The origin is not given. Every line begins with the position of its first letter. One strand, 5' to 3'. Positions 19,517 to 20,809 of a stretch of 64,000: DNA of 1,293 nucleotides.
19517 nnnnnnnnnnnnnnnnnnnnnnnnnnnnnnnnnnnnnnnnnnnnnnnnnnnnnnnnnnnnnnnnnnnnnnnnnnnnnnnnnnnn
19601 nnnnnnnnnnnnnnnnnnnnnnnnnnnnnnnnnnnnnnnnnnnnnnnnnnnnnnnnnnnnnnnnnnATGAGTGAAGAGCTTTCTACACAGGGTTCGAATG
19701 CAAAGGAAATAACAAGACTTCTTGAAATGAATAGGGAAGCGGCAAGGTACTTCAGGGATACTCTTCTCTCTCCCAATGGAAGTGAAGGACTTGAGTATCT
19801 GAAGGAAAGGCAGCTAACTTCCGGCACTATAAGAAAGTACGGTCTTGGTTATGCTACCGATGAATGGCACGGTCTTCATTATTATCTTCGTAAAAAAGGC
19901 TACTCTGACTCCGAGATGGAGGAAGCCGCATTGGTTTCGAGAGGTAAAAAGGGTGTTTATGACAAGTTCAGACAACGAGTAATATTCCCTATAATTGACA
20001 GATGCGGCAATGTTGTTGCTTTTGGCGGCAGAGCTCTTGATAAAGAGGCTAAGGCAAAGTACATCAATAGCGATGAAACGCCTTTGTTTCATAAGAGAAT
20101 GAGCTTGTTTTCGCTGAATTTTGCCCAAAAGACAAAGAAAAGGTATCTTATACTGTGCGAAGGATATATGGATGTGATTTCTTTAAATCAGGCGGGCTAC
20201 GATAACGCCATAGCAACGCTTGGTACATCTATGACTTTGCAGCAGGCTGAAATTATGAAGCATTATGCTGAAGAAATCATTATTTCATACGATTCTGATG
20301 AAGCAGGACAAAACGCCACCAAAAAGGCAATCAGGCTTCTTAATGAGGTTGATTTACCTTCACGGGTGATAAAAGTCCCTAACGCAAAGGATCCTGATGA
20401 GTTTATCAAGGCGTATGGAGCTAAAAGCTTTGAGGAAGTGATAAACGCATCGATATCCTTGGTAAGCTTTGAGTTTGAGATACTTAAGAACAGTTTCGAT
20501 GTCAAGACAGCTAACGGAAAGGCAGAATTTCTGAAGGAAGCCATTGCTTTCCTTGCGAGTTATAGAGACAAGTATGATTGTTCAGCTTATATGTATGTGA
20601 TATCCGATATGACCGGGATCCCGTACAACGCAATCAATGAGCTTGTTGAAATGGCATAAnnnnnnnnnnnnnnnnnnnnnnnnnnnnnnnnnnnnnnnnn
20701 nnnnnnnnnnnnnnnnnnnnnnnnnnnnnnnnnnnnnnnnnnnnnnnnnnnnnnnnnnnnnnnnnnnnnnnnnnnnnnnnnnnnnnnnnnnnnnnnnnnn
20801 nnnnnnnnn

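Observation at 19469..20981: Primase reduced to the TOPRIM core, preceded by a terminator with no promoter and followed by a stand-alone zinc-ribbon peptide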

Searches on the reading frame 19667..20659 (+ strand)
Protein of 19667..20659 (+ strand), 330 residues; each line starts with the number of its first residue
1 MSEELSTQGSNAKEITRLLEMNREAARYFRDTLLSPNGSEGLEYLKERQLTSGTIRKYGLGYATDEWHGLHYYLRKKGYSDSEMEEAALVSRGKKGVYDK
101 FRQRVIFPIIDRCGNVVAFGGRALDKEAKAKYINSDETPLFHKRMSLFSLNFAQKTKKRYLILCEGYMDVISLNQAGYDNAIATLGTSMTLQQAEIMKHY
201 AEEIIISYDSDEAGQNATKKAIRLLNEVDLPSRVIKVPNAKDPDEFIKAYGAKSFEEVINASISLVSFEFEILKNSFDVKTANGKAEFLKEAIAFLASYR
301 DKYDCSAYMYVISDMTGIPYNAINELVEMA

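Call 3: search_protein_families(library=pfam, proteins=[window:19667-20659:+], max_evalue=0.1)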
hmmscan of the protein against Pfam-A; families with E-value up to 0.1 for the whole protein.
window:19667-20659:+ (330 aa): 8 families
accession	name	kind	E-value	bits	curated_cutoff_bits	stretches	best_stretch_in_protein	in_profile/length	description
PF08275.17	DNAG_N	-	5.9e-40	136.7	26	1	28-153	1-127/128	DNA primase catalytic core, N-terminal domain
PF13155.12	Toprim_2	-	9e-27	93.7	22.1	1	162-247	1-88/88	Toprim-like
PF13662.12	Toprim_4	-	2.4e-18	66.6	25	1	160-227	2-76/85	Toprim domain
PF01751.28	Toprim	-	4.6e-15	56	23.1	1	161-227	2-86/96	Toprim domain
PF13362.12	Toprim_3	-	2.5e-10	41.1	27.2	1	160-252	1-94/95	Toprim domain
PF10410.14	DnaB_bind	-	1.2e-05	25.8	20.6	1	267-318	2-53/56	DnaB-helicase binding domain of primase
PF12965.13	DUF3854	-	0.075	13.4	23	0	172-253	24-129/130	Domain of unknown function (DUF3854)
PF18460.6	HetR_C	-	0.097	13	27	0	218-256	27-64/79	Heterocyst differentiation regulator C-terminal Hood domain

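Call 4: search_solved_structures(query=window:19667-20659:+, show_alignments=2)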
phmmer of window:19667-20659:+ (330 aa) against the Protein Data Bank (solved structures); distinct sequences matched with E-value up to 0.001: 8.
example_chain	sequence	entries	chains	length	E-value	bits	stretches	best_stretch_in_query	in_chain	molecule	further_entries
5guj_A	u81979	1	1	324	8.3e-57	195.8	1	25-313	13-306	DNA primase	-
4e2k_A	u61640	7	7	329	2.5e-46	161.4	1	12-277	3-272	DNA primase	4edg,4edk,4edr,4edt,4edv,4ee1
5vaz_A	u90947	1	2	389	3.7e-42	147.7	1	23-298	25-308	DNA primase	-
1dd9_A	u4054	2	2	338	7.7e-42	146.6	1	26-295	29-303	DNA PRIMASE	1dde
1eqn_A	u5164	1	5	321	8.1e-42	146.5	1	27-295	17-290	DNA PRIMASE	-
3b39_A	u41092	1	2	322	1.9e-41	145.3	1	13-295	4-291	DNA primase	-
2au3_A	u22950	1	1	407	2.5e-40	141.6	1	26-282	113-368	DNA primase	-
5w33_A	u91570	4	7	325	9.7e-38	133.2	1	16-302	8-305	DNA primase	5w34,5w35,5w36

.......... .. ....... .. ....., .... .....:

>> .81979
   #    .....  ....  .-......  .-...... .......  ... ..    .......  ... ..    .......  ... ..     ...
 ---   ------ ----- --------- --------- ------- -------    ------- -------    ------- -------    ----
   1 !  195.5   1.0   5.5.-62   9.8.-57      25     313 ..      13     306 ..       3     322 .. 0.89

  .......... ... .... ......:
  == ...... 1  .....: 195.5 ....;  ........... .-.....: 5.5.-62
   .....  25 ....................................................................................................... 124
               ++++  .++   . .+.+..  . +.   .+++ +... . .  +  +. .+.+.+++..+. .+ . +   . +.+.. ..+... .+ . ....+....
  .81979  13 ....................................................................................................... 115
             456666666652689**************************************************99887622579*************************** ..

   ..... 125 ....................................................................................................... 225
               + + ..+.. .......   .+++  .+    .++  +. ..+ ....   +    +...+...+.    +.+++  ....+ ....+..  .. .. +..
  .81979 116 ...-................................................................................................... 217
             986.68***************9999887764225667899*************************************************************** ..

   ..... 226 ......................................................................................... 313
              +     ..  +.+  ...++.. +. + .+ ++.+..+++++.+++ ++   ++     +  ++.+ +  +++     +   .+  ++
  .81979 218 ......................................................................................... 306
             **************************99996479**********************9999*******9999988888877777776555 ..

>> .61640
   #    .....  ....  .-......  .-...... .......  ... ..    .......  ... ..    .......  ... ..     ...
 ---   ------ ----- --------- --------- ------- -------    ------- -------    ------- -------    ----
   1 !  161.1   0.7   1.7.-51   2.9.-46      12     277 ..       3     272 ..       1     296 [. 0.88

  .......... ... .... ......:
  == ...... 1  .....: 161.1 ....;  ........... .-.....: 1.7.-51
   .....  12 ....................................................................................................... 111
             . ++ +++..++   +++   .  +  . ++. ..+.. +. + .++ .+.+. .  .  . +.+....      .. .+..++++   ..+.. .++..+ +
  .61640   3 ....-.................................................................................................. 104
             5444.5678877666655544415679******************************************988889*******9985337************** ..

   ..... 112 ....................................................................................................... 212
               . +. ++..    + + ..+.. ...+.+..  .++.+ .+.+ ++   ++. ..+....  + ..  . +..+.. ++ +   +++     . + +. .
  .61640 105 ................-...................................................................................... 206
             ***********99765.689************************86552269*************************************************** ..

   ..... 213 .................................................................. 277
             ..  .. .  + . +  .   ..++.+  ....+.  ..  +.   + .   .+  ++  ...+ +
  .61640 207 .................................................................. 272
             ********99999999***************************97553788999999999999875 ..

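Call 9: find_homologous_proteins(query=window:19667-20659:+, max_evalue=1e-10)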
Query window:19667-20659:+ (330 aa): 6057 proteins with E <= 1e-10 among 8000 candidates; the best 120 are listed.
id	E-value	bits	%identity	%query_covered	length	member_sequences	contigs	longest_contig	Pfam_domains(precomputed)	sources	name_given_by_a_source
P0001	2.9e-198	675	92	100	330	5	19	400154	PF08275.18,PF13155.13,PF13662.13,PF01751.29,PF13362.13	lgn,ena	-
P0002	2.9e-121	422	61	96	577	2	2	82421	PF08275.18,PF13155.13,PF01807.26,PF13662.13,PF10410.15,PF00772.27,PF01751.29,PF13362.13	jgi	-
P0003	2.9e-120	419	62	94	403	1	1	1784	PF08275.18,PF13155.13,PF01807.26,PF13662.13,PF10410.15,PF01751.29,PF13362.13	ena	-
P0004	2.8e-119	416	60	97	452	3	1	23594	PF08275.18,PF13155.13,PF01807.26,PF13662.13,PF10410.15,PF01751.29,PF13362.13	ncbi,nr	ncbi:MAG: DNA primase, partial [Roseburia sp.]|nr:DNA primase [Roseburia sp.]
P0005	3.0e-119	416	60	97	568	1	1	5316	PF08275.18,PF13155.13,PF01807.26,PF13662.13,PF10410.15,PF00772.27,PF01751.29,PF13362.13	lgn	-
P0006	3.9e-118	412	59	97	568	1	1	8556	PF08275.18,PF13155.13,PF01807.26,PF13662.13,PF10410.15,PF00772.27,PF01751.29,PF13362.13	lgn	-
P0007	1.1e-117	411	62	90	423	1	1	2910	PF08275.18,PF13155.13,PF01807.26,PF13662.13,PF10410.15,PF01751.29,PF13362.13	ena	-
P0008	2.4e-117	409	58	98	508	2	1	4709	PF08275.18,PF13155.13,PF13662.13,PF10410.15,PF00772.27,PF01751.29,PF13362.13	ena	-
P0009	1.9e-115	403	56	98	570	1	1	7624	PF08275.18,PF13155.13,PF01807.26,PF13662.13,PF10410.15,PF00772.27,PF01751.29,PF13362.13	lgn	-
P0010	5.6e-106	372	67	77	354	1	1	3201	PF08275.18,PF13155.13,PF01807.26,PF13662.13,PF01751.29,PF13362.13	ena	-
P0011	6.6e-104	365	53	96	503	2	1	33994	PF08275.18,PF13155.13,PF01807.26,PF13662.13,PF10410.15,PF00772.27,PF01751.29,PF13362.13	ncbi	-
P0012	3.5e-103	363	52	99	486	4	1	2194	PF08275.18,PF13155.13,PF01807.26,PF13662.13,PF10410.15,PF01751.29,PF13362.13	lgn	-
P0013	5.7e-103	362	52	97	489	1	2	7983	PF08275.18,PF13155.13,PF01807.26,PF13662.13,PF10410.15,PF01751.29,PF13362.13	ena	-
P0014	2.5e-102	360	46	73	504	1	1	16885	PF08275.18,PF13155.13,PF01807.26,PF13662.13,PF01751.29,PF13362.13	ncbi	-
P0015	6.4e-102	359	56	89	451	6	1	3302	PF08275.18,PF13155.13,PF01807.26,PF13662.13,PF01751.29,PF13362.13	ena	-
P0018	3.6e-101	356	51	99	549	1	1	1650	PF08275.18,PF13155.13,PF01807.26,PF13662.13,PF10410.15,PF00772.27,PF01751.29,PF13362.13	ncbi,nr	ncbi:MAG: DNA primase, partial [Ruminiclostridium sp.]|nr:DNA primase [Ruminiclostridium sp.]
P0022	1.3e-97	345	50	98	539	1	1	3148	PF08275.18,PF13155.13,PF01807.26,PF13662.13,PF10410.15,PF00772.27,PF01751.29,PF13362.13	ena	-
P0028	8.5e-96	339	55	85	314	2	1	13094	PF08275.18,PF13155.13,PF13662.13,PF01751.29,PF13362.13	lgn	-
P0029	3.7e-95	337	48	99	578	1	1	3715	PF08275.18,PF13155.13,PF01807.26,PF13662.13,PF10410.15,PF00772.27,PF01751.29,PF13362.13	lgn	-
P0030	1.3e-94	335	56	85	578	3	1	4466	PF08275.18,PF13155.13,PF01807.26,PF13662.13,PF10410.15,PF00772.27,PF01751.29,PF13362.13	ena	-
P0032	3.1e-94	334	53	91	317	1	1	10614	PF08275.18,PF13155.13,PF13662.13,PF01751.29,PF13362.13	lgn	-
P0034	6.5e-94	332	48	99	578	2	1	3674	PF08275.18,PF13155.13,PF01807.26,PF13662.13,PF10410.15,PF00772.27,PF01751.29,PF13362.13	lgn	-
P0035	7.9e-94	332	59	74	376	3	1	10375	PF08275.18,PF13155.13,PF13662.13,PF01751.29,PF13362.13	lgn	-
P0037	1.3e-93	332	49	99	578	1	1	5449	PF08275.18,PF13155.13,PF01807.26,PF13662.13,PF10410.15,PF00772.27,PF01751.29,PF13362.13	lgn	-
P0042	2.9e-93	330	48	99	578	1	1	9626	PF08275.18,PF13155.13,PF01807.26,PF13662.13,PF10410.15,PF00772.27,PF01751.29,PF13362.13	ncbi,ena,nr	ncbi:MAG: DNA primase [Oscillospiraceae bacterium]|nr:DNA primase [Oscillospiraceae bacterium]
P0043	3.0e-93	330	53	90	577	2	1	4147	PF08275.18,PF13155.13,PF01807.26,PF13662.13,PF10410.15,PF00772.27,PF01751.29,PF13362.13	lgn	-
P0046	7.2e-93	329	54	85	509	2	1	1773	PF08275.18,PF13155.13,PF13662.13,PF10410.15,PF00772.27,PF01751.29,PF13362.13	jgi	-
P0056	3.7e-91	323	48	100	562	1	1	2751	PF08275.18,PF13155.13,PF01807.26,PF13662.13,PF10410.15,PF00772.27,PF01751.29,PF13362.13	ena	-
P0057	4.7e-91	323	52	89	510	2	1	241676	PF08275.18,PF13155.13,PF13662.13,PF10410.15,PF00772.27,PF01751.29,PF13362.13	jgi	jgi:DNA primase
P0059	5.9e-91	323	54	85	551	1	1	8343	PF08275.18,PF13155.13,PF01807.26,PF13662.13,PF10410.15,PF00772.27,PF01751.29,PF13362.13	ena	-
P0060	7.1e-91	322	51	91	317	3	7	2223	PF08275.18,PF13155.13,PF13662.13,PF01751.29,PF13362.13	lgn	-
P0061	1.9e-90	321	48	96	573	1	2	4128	PF08275.18,PF13155.13,PF01807.26,PF13662.13,PF10410.15,PF00772.27,PF01751.29,PF13362.13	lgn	-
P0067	2.1e-89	318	47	100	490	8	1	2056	PF08275.18,PF13155.13,PF13662.13,PF10410.15,PF00772.27,PF01751.29,PF13362.13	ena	-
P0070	1.6e-88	315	47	93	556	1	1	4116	PF08275.18,PF13155.13,PF01807.26,PF13662.13,PF10410.15,PF00772.27,PF01751.29,PF13362.13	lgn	-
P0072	1.1e-87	312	48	95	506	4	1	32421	PF08275.18,PF13155.13,PF13662.13,PF10410.15,PF00772.27,PF01751.29,PF13362.13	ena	-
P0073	2.1e-87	311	50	93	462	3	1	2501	PF08275.18,PF13155.13,PF13662.13,PF10410.15,PF00772.27,PF01751.29,PF13362.13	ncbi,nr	ncbi:MAG: DNA primase, partial [Oscillospiraceae bacterium]|nr:DNA primase [Oscillospiraceae bacteri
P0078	1.1e-86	309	47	95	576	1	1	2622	PF08275.18,PF13155.13,PF01807.26,PF13662.13,PF10410.15,PF00772.27,PF01751.29,PF13362.13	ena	-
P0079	1.7e-86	308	48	89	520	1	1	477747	PF08275.18,PF13155.13,PF13662.13,PF10410.15,PF00772.27,PF01751.29,PF13362.13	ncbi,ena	-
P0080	2.6e-86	308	48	95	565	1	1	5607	PF08275.18,PF13155.13,PF13662.13,PF10410.15,PF00772.27,PF01751.29,PF13362.13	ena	-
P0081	2.7e-86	307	48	95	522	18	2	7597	PF08275.18,PF13155.13,PF13662.13,PF10410.15,PF00772.27,PF01751.29,PF13362.13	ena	-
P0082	3.1e-86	307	47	94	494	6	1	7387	PF08275.18,PF13155.13,PF13662.13,PF10410.15,PF00772.27,PF01751.29,PF13362.13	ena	-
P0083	3.4e-86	307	48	95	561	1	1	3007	PF08275.18,PF13155.13,PF01807.26,PF13662.13,PF10410.15,PF00772.27,PF01751.29,PF13362.13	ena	-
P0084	3.6e-86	307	48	95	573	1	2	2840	PF08275.18,PF13155.13,PF01807.26,PF13662.13,PF10410.15,PF00772.27,PF01751.29,PF13362.13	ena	-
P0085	3.7e-86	307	48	95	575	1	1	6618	PF08275.18,PF13155.13,PF01807.26,PF13662.13,PF10410.15,PF00772.27,PF01751.29,PF13362.13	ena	-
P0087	4.3e-86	307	49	93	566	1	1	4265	PF08275.18,PF13155.13,PF01807.26,PF13662.13,PF10410.15,PF00772.27,PF01751.29,PF13362.13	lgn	-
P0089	4.9e-86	307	48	95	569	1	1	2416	PF08275.18,PF13155.13,PF01807.26,PF13662.13,PF10410.15,PF00772.27,PF01751.29,PF13362.13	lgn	-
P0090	4.9e-86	307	48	95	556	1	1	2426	PF08275.18,PF13155.13,PF01807.26,PF13662.13,PF10410.15,PF00772.27,PF01751.29,PF13362.13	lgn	-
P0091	1.1e-85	305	52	85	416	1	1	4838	PF08275.18,PF13155.13,PF13662.13,PF10410.15,PF00772.27,PF01751.29,PF13362.13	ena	-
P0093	1.5e-85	305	48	89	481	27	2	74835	PF08275.18,PF13155.13,PF13662.13,PF10410.15,PF01751.29,PF13362.13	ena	-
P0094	1.9e-85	305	47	95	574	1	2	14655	PF08275.18,PF13155.13,PF01807.26,PF13662.13,PF10410.15,PF00772.27,PF01751.29,PF13362.13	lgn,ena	-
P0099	2.3e-85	304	49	93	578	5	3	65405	PF08275.18,PF13155.13,PF01807.26,PF13662.13,PF10410.15,PF00772.27,PF01751.29,PF13362.13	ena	-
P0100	2.4e-85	304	49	93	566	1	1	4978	PF08275.18,PF13155.13,PF01807.26,PF13662.13,PF10410.15,PF00772.27,PF01751.29,PF13362.13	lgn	-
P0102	2.6e-85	304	47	96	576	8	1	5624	PF08275.18,PF13155.13,PF01807.26,PF13662.13,PF10410.15,PF00772.27,PF01751.29,PF13362.13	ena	-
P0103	2.9e-85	304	49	93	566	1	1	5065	PF08275.18,PF13155.13,PF01807.26,PF13662.13,PF10410.15,PF00772.27,PF01751.29,PF13362.13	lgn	-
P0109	5.1e-85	303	49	89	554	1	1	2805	PF08275.18,PF13155.13,PF01807.26,PF13662.13,PF10410.15,PF00772.27,PF01751.29,PF13362.13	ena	-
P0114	9.5e-85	302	47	95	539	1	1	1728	PF08275.18,PF13155.13,PF01807.26,PF13662.13,PF10410.15,PF00772.27,PF01751.29,PF13362.13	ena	-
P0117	1.6e-84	302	47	93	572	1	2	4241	PF08275.18,PF13155.13,PF01807.26,PF13662.13,PF10410.15,PF00772.27,PF01751.29,PF13362.13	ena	-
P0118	2.2e-84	301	48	87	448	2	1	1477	PF08275.18,PF13155.13,PF13662.13,PF10410.15,PF00772.27,PF01751.29,PF13362.13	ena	-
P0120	2.7e-84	301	47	95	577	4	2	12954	PF08275.18,PF13155.13,PF01807.26,PF13662.13,PF10410.15,PF00772.27,PF01751.29,PF13362.13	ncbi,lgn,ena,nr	ncbi:MAG: DNA primase [Ruminococcus sp.]|nr:DNA primase [Ruminococcus sp.]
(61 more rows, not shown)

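Call 11: find_encoding_contigs(protein=window:19667-20659:+, flank=10000, max_places=6)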
Protein window:19667-20659:+ (330 aa): 2 contigs read that carry it; 1 place shown.
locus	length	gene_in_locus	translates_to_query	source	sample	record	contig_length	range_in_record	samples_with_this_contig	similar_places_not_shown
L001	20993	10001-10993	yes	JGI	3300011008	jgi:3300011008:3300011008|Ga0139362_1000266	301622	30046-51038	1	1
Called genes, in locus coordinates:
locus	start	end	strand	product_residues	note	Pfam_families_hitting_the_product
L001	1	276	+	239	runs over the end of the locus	PF20194:DUF6557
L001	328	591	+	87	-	-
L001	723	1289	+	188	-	-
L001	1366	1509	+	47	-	-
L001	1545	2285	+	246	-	-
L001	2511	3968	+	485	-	-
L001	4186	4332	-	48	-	-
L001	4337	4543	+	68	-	-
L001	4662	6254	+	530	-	-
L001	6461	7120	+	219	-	-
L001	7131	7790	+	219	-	-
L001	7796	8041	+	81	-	PF12844:HTH_19, PF13560:HTH_31 (weak), PF01381:HTH_3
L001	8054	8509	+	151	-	-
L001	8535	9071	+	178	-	-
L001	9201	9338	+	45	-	-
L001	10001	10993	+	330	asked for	PF08275:DNAG_N, PF01751:Toprim, PF13155:Toprim_2, PF13362:Toprim_3, PF13662:Toprim_4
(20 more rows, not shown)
